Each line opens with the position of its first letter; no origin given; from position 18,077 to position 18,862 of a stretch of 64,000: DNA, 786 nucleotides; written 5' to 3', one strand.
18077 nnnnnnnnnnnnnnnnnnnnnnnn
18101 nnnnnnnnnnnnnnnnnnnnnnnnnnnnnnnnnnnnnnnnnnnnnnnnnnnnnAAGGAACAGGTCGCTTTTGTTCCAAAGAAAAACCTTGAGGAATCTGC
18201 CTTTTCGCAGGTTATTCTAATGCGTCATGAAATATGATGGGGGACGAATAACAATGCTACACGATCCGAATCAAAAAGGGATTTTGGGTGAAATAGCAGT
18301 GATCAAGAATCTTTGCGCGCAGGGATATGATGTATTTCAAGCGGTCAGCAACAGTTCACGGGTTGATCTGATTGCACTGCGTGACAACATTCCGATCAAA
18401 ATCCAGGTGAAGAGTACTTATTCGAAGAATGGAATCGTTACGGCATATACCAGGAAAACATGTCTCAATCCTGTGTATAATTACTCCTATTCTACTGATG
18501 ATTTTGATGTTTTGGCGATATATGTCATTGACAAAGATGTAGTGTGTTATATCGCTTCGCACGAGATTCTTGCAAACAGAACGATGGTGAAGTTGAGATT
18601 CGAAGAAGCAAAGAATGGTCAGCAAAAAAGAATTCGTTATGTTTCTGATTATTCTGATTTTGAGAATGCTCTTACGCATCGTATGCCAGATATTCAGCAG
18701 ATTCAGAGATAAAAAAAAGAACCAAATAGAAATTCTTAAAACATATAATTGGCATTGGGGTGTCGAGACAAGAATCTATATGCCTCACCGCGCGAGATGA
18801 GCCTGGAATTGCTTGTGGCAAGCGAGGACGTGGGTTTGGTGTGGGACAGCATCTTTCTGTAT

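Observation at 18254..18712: Free-standing I-Ssp6803I-like PD-(D/E)xK endonuclease gene 333 bp downstream of the ORF-less tRNA intron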

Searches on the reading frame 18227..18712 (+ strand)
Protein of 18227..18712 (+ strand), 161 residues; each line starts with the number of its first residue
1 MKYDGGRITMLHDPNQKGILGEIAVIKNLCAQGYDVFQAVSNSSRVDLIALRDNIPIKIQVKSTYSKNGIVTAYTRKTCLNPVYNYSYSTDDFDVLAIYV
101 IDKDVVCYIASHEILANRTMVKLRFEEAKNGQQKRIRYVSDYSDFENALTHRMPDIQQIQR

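Call 6: search_protein_families(library=pfam, proteins=[window:18227-18712:+], max_evalue=1)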
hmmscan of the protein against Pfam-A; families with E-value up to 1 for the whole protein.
window:18227-18712:+ (161 aa): 4 families
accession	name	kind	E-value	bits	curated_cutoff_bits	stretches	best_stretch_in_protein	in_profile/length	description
PF11645.14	PDDEXK_5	-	3.2e-20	73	26.1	1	13-143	2-136/138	PD-(D/E)XK endonuclease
PF18743.7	AHJR-like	-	0.053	13.5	26.1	1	43-68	42-67/123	REase_AHJR-like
PF00168.36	C2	-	0.1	13.3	22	1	61-115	26-82/104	C2 domain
PF08877.16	MepB-like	-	0.16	12.1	27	1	61-131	24-94/122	MepB-like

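Call 7: search_solved_structures(query=window:18254-18709:+, max_evalue=10, show_alignments=3)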
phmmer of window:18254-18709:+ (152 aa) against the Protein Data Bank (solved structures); distinct sequences matched with E-value up to 10: 2.
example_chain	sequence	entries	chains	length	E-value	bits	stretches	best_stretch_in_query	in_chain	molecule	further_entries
2ost_A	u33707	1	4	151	0.0039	20.4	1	8-100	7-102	Putative endonuclease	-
1vl2_A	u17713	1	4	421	0.59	13.3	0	11-50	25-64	Argininosuccinate synthase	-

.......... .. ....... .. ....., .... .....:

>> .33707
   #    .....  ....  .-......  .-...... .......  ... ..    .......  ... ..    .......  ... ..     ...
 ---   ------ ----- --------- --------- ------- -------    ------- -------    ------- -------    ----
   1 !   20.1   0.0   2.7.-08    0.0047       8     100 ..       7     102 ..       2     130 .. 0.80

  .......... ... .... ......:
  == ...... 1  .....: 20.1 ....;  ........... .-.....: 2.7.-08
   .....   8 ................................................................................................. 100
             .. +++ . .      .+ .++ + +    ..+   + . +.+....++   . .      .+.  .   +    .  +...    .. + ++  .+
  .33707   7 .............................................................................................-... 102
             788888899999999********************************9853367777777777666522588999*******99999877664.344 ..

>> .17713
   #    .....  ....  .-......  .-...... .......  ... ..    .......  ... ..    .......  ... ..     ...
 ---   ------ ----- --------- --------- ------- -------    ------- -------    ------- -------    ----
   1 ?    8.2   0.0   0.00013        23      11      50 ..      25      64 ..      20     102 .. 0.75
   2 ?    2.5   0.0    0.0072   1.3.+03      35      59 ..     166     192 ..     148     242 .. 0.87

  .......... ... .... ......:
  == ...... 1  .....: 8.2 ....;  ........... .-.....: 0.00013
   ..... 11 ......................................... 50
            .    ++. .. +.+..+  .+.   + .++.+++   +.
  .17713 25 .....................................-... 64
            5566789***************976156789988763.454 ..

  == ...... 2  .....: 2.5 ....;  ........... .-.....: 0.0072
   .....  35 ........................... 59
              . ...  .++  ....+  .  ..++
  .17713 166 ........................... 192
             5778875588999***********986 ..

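Call 8: search_protein_families(library=ncbifam, proteins=[window:18227-18712:+], max_evalue=1)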
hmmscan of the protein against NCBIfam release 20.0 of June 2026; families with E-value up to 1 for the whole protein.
window:18227-18712:+ (161 aa): 3 families
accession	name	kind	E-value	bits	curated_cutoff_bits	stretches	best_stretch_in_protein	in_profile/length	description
NF041703.1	Shig_StxA_2_eilk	exception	0.024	13.8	736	1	4-76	238-309/319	Shiga toxin Stx2 subunit A, e/i/l/k subtype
NF009151.0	PRK12497.1-5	equivalog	0.034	14.4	124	1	16-76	15-77/126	YraN family protein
NF009152.0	PRK12497.2-4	equivalog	0.034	14.2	111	1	15-77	8-72/114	YraN family protein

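Call 9: find_homologous_proteins(query=window:18254-18709:+, max_evalue=0.001)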
Query window:18254-18709:+ (152 aa): 12 proteins with E <= 0.001 among 12 candidates.
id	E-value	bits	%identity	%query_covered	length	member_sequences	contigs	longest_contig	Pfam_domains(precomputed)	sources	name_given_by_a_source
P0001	6.0e-95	333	100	100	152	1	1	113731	PF11645.15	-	-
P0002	1.5e-70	254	78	97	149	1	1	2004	PF11645.15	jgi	jgi:hypothetical protein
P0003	3.3e-69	249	75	96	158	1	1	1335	PF11645.15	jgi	jgi:hypothetical protein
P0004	1.8e-68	247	74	99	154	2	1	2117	PF11645.15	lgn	-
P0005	3.8e-68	246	79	92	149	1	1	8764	PF11645.15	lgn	-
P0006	5.0e-68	245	73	97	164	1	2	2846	PF11645.15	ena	-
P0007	6.9e-67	242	77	93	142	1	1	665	PF11645.15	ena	-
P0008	2.0e-64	234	71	97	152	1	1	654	PF11645.15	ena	-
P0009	1.0e-62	228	66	99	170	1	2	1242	PF11645.15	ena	-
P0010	2.7e-59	217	69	93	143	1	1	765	PF11645.15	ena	-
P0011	7.3e-39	151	51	99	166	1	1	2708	PF11645.15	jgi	jgi:hypothetical protein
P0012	3.7e-26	110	43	95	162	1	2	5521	PF11645.15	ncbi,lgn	ncbi:MAG: group I intron-associated PD-(D/E)XK endonuclease [Rhodothermales bacterium]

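Call 10: find_encoding_contigs(protein=P0005, flank=8000, max_places=4)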
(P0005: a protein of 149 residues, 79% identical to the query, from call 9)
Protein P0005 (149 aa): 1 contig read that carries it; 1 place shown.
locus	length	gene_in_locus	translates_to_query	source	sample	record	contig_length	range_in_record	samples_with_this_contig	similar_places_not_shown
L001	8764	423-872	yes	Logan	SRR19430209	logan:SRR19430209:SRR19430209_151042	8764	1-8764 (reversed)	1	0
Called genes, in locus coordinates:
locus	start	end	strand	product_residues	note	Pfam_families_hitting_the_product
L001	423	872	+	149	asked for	PF11645:PDDEXK_5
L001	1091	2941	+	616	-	PF05157:MshEN, PF00437:T2SSE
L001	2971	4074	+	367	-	PF00437:T2SSE, PF13401:AAA_22 (faint)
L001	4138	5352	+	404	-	PF00482:T2SSF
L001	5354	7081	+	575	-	PF25323:6TM_PilS, PF00989:PAS, PF13188:PAS_8 (weak), PF13426:PAS_9, PF00512:HisKA, PF02518:HATPase_c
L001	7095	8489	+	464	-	PF00072:Response_reg, PF00158:Sigma54_activat, PF14532:Sigma54_activ_2, PF00004:AAA (weak), PF07728:AAA_5, PF25601:AAA_lid_14, PF02954:HTH_8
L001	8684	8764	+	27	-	?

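Call 11: find_encoding_contigs(protein=P0006, flank=5000, max_places=4)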
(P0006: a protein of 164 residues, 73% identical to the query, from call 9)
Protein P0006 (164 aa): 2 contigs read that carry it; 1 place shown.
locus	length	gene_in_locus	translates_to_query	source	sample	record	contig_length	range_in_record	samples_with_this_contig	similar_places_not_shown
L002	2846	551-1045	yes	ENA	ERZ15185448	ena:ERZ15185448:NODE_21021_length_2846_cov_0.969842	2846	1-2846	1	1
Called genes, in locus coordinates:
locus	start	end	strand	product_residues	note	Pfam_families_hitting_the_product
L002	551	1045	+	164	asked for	PF11645:PDDEXK_5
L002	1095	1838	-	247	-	PF07796:DUF1638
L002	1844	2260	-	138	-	-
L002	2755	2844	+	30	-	?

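Call 12: find_encoding_contigs(protein=P0012, flank=6000, max_places=4)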
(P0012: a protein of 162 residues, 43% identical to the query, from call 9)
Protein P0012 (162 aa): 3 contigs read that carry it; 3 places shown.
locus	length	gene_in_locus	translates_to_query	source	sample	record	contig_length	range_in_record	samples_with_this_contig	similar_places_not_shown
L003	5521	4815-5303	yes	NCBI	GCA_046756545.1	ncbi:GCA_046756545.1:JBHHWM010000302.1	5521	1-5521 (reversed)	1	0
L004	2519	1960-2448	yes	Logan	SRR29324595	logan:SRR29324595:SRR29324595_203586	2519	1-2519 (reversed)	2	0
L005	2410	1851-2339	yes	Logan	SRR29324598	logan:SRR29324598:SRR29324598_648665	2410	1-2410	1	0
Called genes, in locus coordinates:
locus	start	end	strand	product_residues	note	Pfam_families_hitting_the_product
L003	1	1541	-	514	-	PF07690:MFS_1, PF00854:PTR2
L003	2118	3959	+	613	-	PF01336:tRNA_anti-codon, PF00152:tRNA-synt_2, PF02938:GAD (weak)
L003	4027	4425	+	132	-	PF00719:Pyrophosphatase (weak)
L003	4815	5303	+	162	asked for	PF11645:PDDEXK_5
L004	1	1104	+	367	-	?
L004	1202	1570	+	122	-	PF00719:Pyrophosphatase (weak)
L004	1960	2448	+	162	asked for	PF11645:PDDEXK_5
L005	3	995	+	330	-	?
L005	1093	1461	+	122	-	PF00719:Pyrophosphatase (weak)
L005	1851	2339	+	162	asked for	PF11645:PDDEXK_5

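Call 19: find_encoding_contigs(protein=P0004, flank=5000, max_places=3)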
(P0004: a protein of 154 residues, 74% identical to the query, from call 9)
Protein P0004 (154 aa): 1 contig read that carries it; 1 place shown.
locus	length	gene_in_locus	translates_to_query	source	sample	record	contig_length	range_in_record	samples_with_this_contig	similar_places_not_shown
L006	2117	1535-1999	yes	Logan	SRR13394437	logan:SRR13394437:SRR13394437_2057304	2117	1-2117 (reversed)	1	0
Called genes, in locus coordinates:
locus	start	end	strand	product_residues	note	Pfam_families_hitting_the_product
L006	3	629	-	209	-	?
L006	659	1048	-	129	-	PF13560:HTH_31, PF01381:HTH_3, PF12844:HTH_19, PF13443:HTH_26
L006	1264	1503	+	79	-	-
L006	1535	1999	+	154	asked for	PF11645:PDDEXK_5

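Call 20: find_encoding_contigs(protein=P0002, flank=5000, max_places=3)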
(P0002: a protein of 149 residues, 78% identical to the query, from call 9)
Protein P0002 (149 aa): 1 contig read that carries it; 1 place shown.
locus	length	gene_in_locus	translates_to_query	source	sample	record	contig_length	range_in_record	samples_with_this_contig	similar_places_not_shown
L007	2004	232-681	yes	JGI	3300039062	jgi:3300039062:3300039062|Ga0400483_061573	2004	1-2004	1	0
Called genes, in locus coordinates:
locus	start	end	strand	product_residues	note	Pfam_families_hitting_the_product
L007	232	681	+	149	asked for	PF11645:PDDEXK_5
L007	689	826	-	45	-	-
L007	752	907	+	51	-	-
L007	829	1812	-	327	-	-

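Call 21: find_encoding_contigs(protein=P0011, flank=5000, max_places=3)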
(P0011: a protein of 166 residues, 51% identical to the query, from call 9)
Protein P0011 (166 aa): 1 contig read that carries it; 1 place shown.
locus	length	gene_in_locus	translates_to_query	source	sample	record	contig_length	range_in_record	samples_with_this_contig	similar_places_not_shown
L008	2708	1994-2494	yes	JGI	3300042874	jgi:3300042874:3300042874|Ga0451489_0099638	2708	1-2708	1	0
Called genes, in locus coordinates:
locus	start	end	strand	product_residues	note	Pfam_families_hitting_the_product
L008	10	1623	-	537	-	PF13240:Zn_Ribbon_1 (faint), PF00069:Pkinase, PF01636:APH (faint), PF03109:ABC1 (faint), PF07714:PK_Tyr_Ser-Thr, PF08308:PEGA (weak), PF12773:DZR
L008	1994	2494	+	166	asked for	PF11645:PDDEXK_5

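Call 30: find_related_loci(query=A2, collection=genome_contigs, flank=4000)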
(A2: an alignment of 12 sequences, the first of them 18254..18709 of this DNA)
Query A2 (152 aa) in genome_contigs; peptide patterns used: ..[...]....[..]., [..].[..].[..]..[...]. (x = any residue, [..] = any of these).
74 stretches matched a pattern; 23 encode a relative of the query (tblastn E <= 1e-3); 22 distinct loci.
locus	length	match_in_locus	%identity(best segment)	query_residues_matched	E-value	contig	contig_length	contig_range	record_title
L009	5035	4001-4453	74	1-151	4e-76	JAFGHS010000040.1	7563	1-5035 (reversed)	MAG: Deltaproteobacteria bacterium isolate Zod_Metabat.153 k87_3429156, whole genome shotgun sequence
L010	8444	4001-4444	53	2-148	1e-45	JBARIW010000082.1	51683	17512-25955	MAG: Pyrinomonadaceae bacterium isolate MFD06482_ilm_asm_bin2 k127_17504, whole genome shotgun sequence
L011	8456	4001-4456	48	1-151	6e-45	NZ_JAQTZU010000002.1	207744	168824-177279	MAG: Methylovulum sp. isolate STC_68 NODE_145_length_207744_cov_6.233897_Sandtown_C, whole genome shotgun sequence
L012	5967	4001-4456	51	1-151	4e-45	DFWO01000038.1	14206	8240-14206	MAG TPA_asm: Methylococcaceae bacterium UBA4132 UBA4132_contig_20471, whole genome shotgun sequence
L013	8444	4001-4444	54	2-148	6e-45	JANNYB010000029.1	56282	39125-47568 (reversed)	MAG: Acidobacteriota bacterium isolate VAR_34_metabat_1 VAR_34_k141_911109, whole genome shotgun sequence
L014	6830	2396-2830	52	2-145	3e-45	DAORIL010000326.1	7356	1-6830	MAG TPA_asm: Pyrinomonadaceae bacterium isolate AMR_MDS_5578 NODE_1181_length_7356_cov_6.246131, whole genome shotgun se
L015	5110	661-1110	50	2-150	8e-45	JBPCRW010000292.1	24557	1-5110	MAG: Pyrinomonadaceae bacterium isolate TH_ant_mag_244 k127_2376200, whole genome shotgun sequence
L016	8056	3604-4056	49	1-150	2e-44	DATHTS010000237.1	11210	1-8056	MAG TPA_asm: Pyrinomonadaceae bacterium isolate SMAG_U16086 k141_1396632, whole genome shotgun sequence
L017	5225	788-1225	49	1-145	8e-44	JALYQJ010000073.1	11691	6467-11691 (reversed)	MAG: Acidobacteriota bacterium isolate MDV bin60 SD1454-56_k127_121053, whole genome shotgun sequence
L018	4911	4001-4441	50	7-152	2e-42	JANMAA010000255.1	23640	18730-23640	MAG: Acidobacteriota bacterium isolate OTE_12_metabat_177 OTE_12_k141_1673752, whole genome shotgun sequence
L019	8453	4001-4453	48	1-150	3e-42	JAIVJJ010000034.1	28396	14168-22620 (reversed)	MAG: Acidobacteria bacterium isolate MAG47 MTG47_2869, whole genome shotgun sequence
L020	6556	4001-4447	49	1-148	1e-41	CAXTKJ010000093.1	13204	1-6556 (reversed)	MAG TPA_asm: uncultured Pyrinomonadaceae bacterium isolate public_SRR11456921_metawrap_bin.8 genome assembly, contig: pu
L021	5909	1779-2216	49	4-148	1e-41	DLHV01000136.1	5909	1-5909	MAG TPA_asm: Chloracidobacterium sp. UBA7659 UBA7659_contig_97412, whole genome shotgun sequence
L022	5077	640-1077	48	4-148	5e-41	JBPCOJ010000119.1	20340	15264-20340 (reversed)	MAG: Pyrinomonadaceae bacterium isolate TH_ant_mag_153 S1Ck127_4285267_flag_0_multi_19.8329_len_20340, whole genome shot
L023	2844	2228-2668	49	3-148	3e-41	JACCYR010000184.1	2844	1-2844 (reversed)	MAG: Acidobacteria bacterium isolate MGR_bin209 SD2897-2912_k127_7984290, whole genome shotgun sequence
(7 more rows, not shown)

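Call 34: find_encoding_contigs(protein=P0003, flank=3000, max_places=3)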
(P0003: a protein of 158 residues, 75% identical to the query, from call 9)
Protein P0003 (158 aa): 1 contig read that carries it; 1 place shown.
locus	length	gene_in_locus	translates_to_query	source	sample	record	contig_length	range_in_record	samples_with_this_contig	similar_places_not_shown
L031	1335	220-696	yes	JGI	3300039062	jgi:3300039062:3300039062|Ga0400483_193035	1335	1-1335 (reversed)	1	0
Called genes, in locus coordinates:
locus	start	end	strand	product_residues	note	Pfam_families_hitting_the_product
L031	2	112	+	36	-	?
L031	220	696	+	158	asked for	PF11645:PDDEXK_5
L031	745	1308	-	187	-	-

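Call 35: find_encoding_contigs(protein=P0009, flank=3000, max_places=3)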
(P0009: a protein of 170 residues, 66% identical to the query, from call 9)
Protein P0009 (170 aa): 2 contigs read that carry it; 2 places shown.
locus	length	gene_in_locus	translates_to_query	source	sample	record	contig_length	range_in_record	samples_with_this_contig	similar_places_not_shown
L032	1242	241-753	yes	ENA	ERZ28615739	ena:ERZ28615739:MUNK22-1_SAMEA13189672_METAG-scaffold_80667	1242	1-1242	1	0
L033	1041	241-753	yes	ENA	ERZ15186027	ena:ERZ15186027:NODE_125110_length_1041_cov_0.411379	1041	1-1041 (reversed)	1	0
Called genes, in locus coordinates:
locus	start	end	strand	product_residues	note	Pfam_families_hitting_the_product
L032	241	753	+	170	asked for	PF11645:PDDEXK_5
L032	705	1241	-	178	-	?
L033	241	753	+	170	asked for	PF11645:PDDEXK_5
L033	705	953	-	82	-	-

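Call 36: find_encoding_contigs(protein=P0001, flank=1000, max_places=3)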
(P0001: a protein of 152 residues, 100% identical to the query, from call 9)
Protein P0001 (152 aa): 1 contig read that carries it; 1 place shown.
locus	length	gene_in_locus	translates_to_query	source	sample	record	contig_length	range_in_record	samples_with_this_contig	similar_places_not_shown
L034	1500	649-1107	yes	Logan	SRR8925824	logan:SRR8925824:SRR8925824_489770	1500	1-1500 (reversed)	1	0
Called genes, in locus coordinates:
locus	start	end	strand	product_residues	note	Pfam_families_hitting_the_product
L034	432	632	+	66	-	-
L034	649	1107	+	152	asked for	PF11645:PDDEXK_5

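Call 56: search_protein_families(library=pfam, proteins=[L009:1411-1902:-, L009:1899-3095:-, L009:3125-3514:-, L009:3730-3969:+, L009:4544-5029:-, L007:829-1812:-], max_evalue=0.01)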
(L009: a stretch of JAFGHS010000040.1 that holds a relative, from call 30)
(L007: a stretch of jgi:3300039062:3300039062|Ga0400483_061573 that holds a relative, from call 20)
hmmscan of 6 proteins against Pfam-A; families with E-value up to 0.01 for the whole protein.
L009:1411-1902:- (163 aa): 1 family
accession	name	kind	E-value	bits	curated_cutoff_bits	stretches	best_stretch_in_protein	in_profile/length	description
PF20131.4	MC3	-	1.3e-50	171.4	23.2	1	4-163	1-159/159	ABC-three component (ABC-3C) system Middle Component 3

L009:1899-3095:- (398 aa): 1 family
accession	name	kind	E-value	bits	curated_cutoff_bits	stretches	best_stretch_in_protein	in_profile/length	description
PF20283.3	CTD7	-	5.4e-39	133.7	27.6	1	265-393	1-125/126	C-terminal domain 7 of the ABC-three component (ABC-3C) systems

L009:3125-3514:- (129 aa): 8 families
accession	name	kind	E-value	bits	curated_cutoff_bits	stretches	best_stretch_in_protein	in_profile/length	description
PF01381.28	HTH_3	-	4.1e-18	65.6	23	1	13-67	1-55/55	Helix-turn-helix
PF12844.13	HTH_19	-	2.7e-14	53.2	30.2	1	10-69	1-60/64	Helix-turn-helix domain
PF13443.12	HTH_26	-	6.2e-11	42.8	22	1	13-72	2-62/63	Cro/C1-type HTH DNA-binding domain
PF13560.12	HTH_31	-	1.3e-09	38.6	27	1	9-66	2-60/64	Helix-turn-helix domain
PF09516.16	RE_CfrBI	-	6e-05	22.9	25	1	9-100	37-123/257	CfrBI restriction endonuclease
PF13413.12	HTH_25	-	8.7e-05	22.7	24.6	1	12-44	1-33/62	Helix-turn-helix domain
PF13744.12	HTH_37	-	0.00011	22.3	27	1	9-61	19-69/80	Helix-turn-helix domain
PF00157.23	Pou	-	0.0014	19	27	0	6-30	6-30/72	Pou domain - N-terminal to homeobox domain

L009:3730-3969:+ (79 aa): 0 families

L009:4544-5029:- (161 aa): 0 families

L007:829-1812:- (327 aa): 0 families

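Call 57: predict_structure(alignment_id=A2)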
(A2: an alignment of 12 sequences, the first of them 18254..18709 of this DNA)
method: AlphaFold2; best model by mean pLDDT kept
length: 152 residues; sequences in the alignment: 12
mean_pLDDT: 53.3   pTM: 0.51
mean pLDDT of the five models: 53.3, 51.9, 47.3, 45.8, 39.1
residues with pLDDT >= 90: 0; 70-90: 15; 50-70: 75; < 50: 62
segments of 3 or more residues with pLDDT < 50: 1-12, 30-43, 47-58, 67-78, 144-152
pLDDT, mean of each block of 10 residues (from residue 1): 38 56 56 43 46 45 50 41 64 65 64 65 60 70 43 28
secondary structure, 60 per line:
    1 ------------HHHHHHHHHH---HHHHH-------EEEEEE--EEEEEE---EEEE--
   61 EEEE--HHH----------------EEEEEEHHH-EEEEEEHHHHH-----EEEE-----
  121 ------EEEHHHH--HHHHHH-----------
elements in order: H13-22 H26-30 E38-43 E46-51 E55-58 E61-64 E86-91 E96-101 H102-106 E112-115 E127-129 H130-133 H136-141

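Call 59: search_solved_structures(query=A2, max_evalue=1, show_alignments=1)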
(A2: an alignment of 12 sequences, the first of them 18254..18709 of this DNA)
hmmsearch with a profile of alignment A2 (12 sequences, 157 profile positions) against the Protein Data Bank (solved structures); distinct sequences matched with E-value up to 1: 4.
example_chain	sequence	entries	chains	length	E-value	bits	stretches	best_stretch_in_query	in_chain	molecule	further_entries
2ost_A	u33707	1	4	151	1.5e-05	28.1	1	6-125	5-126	Putative endonuclease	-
1hh1_A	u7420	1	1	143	0.22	14.5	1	4-65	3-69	HOLLIDAY JUNCTION RESOLVING ENZYME HJC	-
4tkk_A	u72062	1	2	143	0.28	14.2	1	4-65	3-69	Holliday junction resolvase Hjc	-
1gef_A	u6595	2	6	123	0.4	13.7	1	7-59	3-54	HOLLIDAY JUNCTION RESOLVASE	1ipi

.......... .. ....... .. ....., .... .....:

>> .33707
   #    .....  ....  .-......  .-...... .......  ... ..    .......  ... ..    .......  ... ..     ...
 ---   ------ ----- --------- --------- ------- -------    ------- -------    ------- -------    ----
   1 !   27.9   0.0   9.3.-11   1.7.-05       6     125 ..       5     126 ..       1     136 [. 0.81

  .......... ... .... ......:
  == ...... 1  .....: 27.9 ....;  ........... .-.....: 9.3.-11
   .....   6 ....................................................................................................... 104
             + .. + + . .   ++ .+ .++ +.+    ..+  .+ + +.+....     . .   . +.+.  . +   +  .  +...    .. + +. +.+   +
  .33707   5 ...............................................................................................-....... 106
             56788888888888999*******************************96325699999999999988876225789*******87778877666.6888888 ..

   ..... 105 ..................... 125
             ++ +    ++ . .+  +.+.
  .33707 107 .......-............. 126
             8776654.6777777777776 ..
